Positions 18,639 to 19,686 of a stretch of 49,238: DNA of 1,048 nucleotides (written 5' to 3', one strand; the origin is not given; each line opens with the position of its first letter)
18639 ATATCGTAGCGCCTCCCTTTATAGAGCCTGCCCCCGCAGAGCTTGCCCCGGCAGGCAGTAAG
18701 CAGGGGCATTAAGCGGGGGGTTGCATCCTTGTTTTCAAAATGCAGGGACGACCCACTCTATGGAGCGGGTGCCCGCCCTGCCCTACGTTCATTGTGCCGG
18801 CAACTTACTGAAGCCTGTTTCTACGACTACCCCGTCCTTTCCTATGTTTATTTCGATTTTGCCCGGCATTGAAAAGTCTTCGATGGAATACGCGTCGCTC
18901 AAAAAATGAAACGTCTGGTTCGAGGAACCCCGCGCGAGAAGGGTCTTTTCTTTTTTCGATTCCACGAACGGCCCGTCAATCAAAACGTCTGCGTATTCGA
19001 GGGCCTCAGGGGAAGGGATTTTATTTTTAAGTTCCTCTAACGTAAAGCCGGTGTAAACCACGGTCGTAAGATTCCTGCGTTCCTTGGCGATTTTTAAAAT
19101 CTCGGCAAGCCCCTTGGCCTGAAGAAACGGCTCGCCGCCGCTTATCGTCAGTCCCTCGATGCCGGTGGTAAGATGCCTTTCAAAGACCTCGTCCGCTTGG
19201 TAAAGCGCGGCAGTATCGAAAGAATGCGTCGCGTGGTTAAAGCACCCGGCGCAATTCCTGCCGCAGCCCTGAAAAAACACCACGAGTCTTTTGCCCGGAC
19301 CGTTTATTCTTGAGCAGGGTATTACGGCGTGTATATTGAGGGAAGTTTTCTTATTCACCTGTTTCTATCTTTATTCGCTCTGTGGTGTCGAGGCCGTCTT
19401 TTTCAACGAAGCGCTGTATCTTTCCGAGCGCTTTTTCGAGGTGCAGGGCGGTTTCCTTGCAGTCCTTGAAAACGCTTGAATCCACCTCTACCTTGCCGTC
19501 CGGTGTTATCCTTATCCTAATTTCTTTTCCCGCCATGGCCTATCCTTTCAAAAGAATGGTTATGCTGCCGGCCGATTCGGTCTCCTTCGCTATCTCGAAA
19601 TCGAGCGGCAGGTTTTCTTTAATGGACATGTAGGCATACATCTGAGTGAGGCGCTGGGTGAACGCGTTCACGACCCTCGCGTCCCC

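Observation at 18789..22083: Tightly coupled operon: Ycf46-type AAA+/M41 protease - DUF1257 - DUF2997 - NrdG-like radical SAM activase (best candidate for an uncharacterised system)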

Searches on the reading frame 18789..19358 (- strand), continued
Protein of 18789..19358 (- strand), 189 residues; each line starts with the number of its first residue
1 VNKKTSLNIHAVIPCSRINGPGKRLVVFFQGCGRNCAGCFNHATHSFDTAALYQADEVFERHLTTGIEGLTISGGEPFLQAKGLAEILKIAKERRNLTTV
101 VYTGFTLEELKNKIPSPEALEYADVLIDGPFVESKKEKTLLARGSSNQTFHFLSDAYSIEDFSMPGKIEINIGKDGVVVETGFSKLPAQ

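Call 83: get_annotated_region(hit=H126, flank=6000)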
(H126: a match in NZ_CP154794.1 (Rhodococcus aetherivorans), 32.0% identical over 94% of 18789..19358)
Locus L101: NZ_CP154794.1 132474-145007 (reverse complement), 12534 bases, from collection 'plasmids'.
description: Rhodococcus aetherivorans strain BW2 plasmid unnamed1, complete sequence
organism: Rhodococcus aetherivorans (NCBI taxid 191292)
taxonomy: Bacteria; Actinomycetota; Actinomycetes; Mycobacteriales; Nocardiaceae; Rhodococcus; Rhodococcus aetherivorans
host: -; source: pure culture,soil; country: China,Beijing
typing (MOB-suite, as given by PLSDB): conjugative; relaxase MOBF; mating-pair formation MPF_T
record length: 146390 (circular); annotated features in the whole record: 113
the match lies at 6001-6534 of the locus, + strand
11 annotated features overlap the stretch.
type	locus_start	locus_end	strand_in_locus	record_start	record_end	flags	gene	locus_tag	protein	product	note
CDS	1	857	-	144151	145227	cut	-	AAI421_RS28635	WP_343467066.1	hypothetical protein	-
CDS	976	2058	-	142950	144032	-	-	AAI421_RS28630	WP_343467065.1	DNA-binding protein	-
CDS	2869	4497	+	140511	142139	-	-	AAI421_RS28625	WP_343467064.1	AAA family ATPase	-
CDS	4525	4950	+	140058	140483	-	-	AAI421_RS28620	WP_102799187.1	hypothetical protein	-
CDS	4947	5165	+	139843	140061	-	-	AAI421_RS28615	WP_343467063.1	DUF2997 domain-containing protein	-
CDS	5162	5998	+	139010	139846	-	-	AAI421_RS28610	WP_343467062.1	helix-hairpin-helix domain-containing protein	-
CDS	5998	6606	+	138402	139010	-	-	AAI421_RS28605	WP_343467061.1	4Fe-4S single cluster domain-containing protein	-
CDS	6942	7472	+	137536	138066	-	-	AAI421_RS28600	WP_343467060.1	hypothetical protein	-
CDS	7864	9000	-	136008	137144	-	-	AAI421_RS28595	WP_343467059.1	BTAD domain-containing putative transcriptional regulator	-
CDS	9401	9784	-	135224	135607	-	-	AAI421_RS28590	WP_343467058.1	hypothetical protein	-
CDS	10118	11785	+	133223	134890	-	-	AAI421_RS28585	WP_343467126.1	serine/threonine-protein kinase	GO:0006468 - protein phosphorylation [Evidence IEA]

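Call 84: get_annotated_region(hit=H131, flank=6000)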
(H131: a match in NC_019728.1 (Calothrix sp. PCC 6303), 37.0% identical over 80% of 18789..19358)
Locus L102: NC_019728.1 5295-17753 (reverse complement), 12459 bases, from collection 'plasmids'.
description: Calothrix sp. PCC 6303 plasmid pCAL6303.02, complete sequence
organism: Calothrix sp. PCC 6303 (NCBI taxid 1170562)
taxonomy: Bacteria; Cyanobacteriota; Cyanophyceae; Nostocales; Calotrichaceae; Calothrix; Calothrix sp. PCC 6303
host: -; source: -; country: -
typing (MOB-suite, as given by PLSDB): mobilizable; replicon rep_cluster_1680; relaxase MOBP
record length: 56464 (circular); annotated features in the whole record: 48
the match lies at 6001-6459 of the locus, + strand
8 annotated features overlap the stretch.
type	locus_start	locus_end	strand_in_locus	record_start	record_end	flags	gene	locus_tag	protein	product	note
CDS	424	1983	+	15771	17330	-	-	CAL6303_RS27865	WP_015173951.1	Hsp70 family protein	-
CDS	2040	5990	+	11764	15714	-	-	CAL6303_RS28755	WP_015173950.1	tetratricopeptide repeat protein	-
CDS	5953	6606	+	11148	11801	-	-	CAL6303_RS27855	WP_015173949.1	4Fe-4S single cluster domain-containing protein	-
CDS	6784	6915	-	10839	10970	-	-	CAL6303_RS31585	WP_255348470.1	hypothetical protein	-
CDS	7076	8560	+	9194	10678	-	-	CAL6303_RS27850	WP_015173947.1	hypothetical protein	-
CDS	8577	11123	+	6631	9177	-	-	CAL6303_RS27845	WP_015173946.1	AAA family ATPase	-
CDS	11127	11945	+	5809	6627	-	-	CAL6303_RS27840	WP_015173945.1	hypothetical protein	-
CDS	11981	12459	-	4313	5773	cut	-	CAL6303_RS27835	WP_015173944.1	hypothetical protein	-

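Call 103: get_annotated_region(hit=H112, flank=6000)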
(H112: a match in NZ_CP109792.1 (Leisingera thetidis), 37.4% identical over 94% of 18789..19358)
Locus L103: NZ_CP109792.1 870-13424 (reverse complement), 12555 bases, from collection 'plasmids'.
description: Leisingera thetidis strain BMJM1 plasmid pBMJM1_5, complete sequence
organism: Leisingera thetidis (NCBI taxid 2930199)
taxonomy: Bacteria; Pseudomonadota; Alphaproteobacteria; Rhodobacterales; Roseobacteraceae; Leisingera; Leisingera thetidis
host: -; source: -; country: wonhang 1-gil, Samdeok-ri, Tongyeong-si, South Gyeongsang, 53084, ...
typing (MOB-suite, as given by PLSDB): conjugative; replicon rep_cluster_231; relaxase MOBP; mating-pair formation MPF_T
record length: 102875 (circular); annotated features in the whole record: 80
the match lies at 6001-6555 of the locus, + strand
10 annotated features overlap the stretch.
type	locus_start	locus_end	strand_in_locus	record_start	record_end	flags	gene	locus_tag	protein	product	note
CDS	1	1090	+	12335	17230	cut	-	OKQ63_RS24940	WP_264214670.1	AAA domain-containing protein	-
CDS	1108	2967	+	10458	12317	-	-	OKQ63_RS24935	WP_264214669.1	PIN domain-containing protein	-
CDS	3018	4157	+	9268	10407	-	-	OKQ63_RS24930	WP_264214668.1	hypothetical protein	-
CDS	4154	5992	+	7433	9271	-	-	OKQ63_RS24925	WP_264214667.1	AAA family ATPase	-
CDS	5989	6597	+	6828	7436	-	-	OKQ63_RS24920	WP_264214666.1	4Fe-4S single cluster domain-containing protein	-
CDS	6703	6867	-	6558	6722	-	-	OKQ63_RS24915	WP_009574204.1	hypothetical protein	-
CDS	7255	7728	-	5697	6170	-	-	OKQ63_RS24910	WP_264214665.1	hypothetical protein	-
CDS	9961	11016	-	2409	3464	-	repC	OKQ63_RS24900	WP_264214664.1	plasmid replication protein RepC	-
CDS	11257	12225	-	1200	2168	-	repB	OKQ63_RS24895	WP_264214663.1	plasmid partitioning protein RepB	-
CDS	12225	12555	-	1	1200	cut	repA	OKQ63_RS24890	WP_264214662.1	plasmid partitioning protein RepA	-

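Call 104: get_annotated_region(hit=H119, flank=6000)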
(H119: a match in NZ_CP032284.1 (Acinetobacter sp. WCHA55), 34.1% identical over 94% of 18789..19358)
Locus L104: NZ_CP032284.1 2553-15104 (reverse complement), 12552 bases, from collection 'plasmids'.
description: Acinetobacter sp. WCHA55 plasmid pNDM1_010055, complete sequence
organism: Acinetobacter sp. WCHA55 (NCBI taxid 2004646)
taxonomy: Bacteria; Pseudomonadota; Gammaproteobacteria; Moraxellales; Moraxellaceae; Acinetobacter; Acinetobacter sp. WCHA55
host: -; source: Culture,Sewage; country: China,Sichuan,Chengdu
typing (MOB-suite, as given by PLSDB): non-mobilizable; replicon rep_cluster_1072
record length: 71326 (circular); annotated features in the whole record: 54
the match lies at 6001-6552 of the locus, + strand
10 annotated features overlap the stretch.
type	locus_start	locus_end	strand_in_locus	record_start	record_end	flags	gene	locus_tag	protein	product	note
CDS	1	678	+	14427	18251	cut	-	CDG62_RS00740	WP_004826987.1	AAA domain-containing protein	-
CDS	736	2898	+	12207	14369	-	-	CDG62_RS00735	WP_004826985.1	PIN domain-containing protein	-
CDS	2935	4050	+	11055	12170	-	-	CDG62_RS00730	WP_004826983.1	hypothetical protein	-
CDS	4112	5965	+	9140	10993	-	-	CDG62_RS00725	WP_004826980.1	AAA family ATPase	-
CDS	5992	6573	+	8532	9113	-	-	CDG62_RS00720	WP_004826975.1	4Fe-4S single cluster domain-containing protein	-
CDS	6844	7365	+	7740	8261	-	-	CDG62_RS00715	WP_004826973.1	AAA family ATPase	-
CDS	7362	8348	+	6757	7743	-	-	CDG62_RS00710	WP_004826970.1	radical SAM protein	-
CDS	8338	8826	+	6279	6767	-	-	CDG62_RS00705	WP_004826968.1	hypothetical protein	-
CDS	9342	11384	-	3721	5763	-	-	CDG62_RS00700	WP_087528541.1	tetratricopeptide repeat protein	-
CDS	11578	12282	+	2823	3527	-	-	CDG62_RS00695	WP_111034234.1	IS6-like element IS1008 family transposase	GO:0006313 - DNA transposition [Evidence IEA]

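Call 105: get_annotated_region(hit=H109, flank=8000)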
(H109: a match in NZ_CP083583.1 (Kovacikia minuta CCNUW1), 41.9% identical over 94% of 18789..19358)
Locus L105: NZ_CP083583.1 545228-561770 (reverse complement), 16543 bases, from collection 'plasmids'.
description: Kovacikia minuta CCNUW1 strain CCNU0001 plasmid pA, complete sequence
organism: Kovacikia minuta CCNUW1 (NCBI taxid 2653194)
taxonomy: Bacteria; Cyanobacteriota; Cyanophyceae; Leptolyngbyales; Leptolyngbyaceae; Kovacikia; Kovacikia minuta; Kovacikia minuta CCNUW1
host: -; source: cell culture,fresh water lake; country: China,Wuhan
typing (MOB-suite, as given by PLSDB): non-mobilizable
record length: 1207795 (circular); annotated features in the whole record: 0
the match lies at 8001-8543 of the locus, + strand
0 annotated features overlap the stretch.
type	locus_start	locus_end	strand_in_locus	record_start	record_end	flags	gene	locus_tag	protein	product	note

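Call 109: search_protein_families(library=pfam, proteins=[L102:8577-11123:+, L102:7076-8560:+, L104:6844-7365:+, L104:7362-8348:+], max_evalue=0.001)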
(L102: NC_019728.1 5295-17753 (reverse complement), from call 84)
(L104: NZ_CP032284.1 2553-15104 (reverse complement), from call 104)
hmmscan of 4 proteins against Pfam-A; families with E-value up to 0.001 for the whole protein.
L102:8577-11123:+ (848 aa): 14 families
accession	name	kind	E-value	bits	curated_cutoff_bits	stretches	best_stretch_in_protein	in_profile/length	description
PF00004.35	AAA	-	1e-34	120.3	21.2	2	632-760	1-130/131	ATPase family associated with various cellular activities (AAA)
PF17866.7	AAA_lid_6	-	3.7e-19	69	24.3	2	787-844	4-60/60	AAA lid domain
PF13401.12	AAA_22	-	3.5e-11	44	27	0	405-459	84-125/130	AAA domain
PF13604.12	AAA_30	-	4.1e-08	33.6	27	1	347-420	17-97/191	AAA domain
PF01078.27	Mg_chelatase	-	5.4e-08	32.9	20.3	0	630-655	23-48/207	Magnesium chelatase, subunit ChlI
PF05496.18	RuvB_N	-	6.4e-08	33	27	0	629-656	33-60/159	Holliday junction DNA helicase RuvB P-loop domain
PF20720.3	nSTAND3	-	6.2e-07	29.7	27.2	0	628-649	16-37/155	Novel STAND NTPase 3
PF07728.20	AAA_5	-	1.6e-06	28.6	22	0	350-408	1-61/139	AAA domain (dynein-related subfamily)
PF13245.12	AAA_19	-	2.2e-06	28.3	25.1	0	626-658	8-40/134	AAA domain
PF00910.28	RNA_helicase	-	2.9e-05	24.9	21.5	0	352-405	2-57/105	RNA helicase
PF13191.12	AAA_16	-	3.4e-05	24.8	32.6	0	628-684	23-73/167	AAA ATPase domain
PF05673.19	DUF815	-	0.00016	21.3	23.8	0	601-658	25-82/249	Protein of unknown function (DUF815)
PF13238.12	AAA_18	-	0.00017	22.4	29.4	0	634-652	3-21/128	AAA domain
PF00158.32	Sigma54_activat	-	0.00087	19.4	20.2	0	630-670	23-59/168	Sigma-54 interaction domain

L102:7076-8560:+ (494 aa): 0 families

L104:6844-7365:+ (173 aa): 8 families
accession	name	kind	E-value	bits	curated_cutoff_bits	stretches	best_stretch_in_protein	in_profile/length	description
PF02223.23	Thymidylate_kin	-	5.5e-22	78.8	27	2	50-167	61-183/185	Thymidylate kinase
PF02224.24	Cytidylate_kin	-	1.9e-08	34.8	26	0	5-34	1-30/211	Cytidylate kinase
PF13238.12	AAA_18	-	1.5e-07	32.4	29.4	1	5-124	1-113/128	AAA domain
PF13671.12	AAA_33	-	4.3e-06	27.5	27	1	6-127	3-123/143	AAA domain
PF01712.25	dNK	-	1.1e-05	25.7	27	1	5-143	1-160/203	Deoxynucleoside kinase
PF13521.12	AAA_28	-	2.4e-05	25.1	27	1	5-90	2-96/164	AAA domain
PF13207.12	AAA_17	-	2.4e-05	25.1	27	1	9-125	2-125/136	AAA domain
PF01202.28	SKI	-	4e-05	24.2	22.1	1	12-171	2-156/159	Shikimate kinase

L104:7362-8348:+ (328 aa): 1 family
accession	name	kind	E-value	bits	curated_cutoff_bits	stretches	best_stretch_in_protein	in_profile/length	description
PF04055.27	Radical_SAM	-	1.1e-10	42.4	29.5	1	21-133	43-157/166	Radical SAM superfamily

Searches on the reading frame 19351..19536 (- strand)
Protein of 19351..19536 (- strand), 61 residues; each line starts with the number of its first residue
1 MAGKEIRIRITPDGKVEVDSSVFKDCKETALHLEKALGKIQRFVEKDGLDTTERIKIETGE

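Call 3: search_protein_families(library=pfam, proteins=[window:19351-19536:-], max_evalue=0.01)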
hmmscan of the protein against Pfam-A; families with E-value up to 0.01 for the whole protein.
window:19351-19536:- (61 aa): 1 family
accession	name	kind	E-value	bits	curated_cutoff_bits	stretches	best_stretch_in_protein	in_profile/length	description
PF11211.13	DUF2997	-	5.5e-05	23.4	24.1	1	6-41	1-38/47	Protein of unknown function (DUF2997)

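Call 4: search_protein_families(library=ncbifam, proteins=[window:19351-19536:-], max_evalue=0.01)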
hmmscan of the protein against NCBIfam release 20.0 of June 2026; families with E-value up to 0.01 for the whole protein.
window:19351-19536:- (61 aa): 0 families

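Call 6: search_protein_families(library=padloc, proteins=[window:19351-19536:-], max_evalue=0.01)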
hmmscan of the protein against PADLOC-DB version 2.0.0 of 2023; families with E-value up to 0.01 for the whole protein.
window:19351-19536:- (61 aa): 0 families

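Call 7: search_protein_families(library=pfam, proteins=[window:19351-19536:-], max_evalue=10)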
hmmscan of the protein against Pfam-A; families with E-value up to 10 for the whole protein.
window:19351-19536:- (61 aa): 4 families
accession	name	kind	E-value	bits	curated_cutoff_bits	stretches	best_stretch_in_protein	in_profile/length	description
PF11211.13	DUF2997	-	5.5e-05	23.4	24.1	1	6-41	1-38/47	Protein of unknown function (DUF2997)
PF17444.7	YhdX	-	0.069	13.4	25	1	53-59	10-16/33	Uncharacterized YhdX-like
PF21828.1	DUF6888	-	0.08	13.2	27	1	2-17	40-55/55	Domain of unknown function (DUF6888)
PF04305.20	DUF455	-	0.085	12.8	34.3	1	14-55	125-166/247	Protein of unknown function (DUF455)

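Call 64: search_protein_families(library=pfam, alignment_id=A5, max_evalue=0.01)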
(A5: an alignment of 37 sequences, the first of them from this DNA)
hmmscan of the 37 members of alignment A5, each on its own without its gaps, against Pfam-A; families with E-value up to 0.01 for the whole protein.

A. member 1, seq(61 aa): 1 family
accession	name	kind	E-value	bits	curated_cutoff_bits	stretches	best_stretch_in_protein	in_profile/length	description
PF11211.13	DUF2997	-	5.5e-05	23.4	24.1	1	6-41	1-38/47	Protein of unknown function (DUF2997)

B. families by the number of members that match (of 37 scanned): 2 families
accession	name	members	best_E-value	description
PF11211.13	DUF2997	30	4.4e-06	Protein of unknown function (DUF2997)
PF11944.13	DUF3461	2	0.0066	Protein of unknown function (DUF3461)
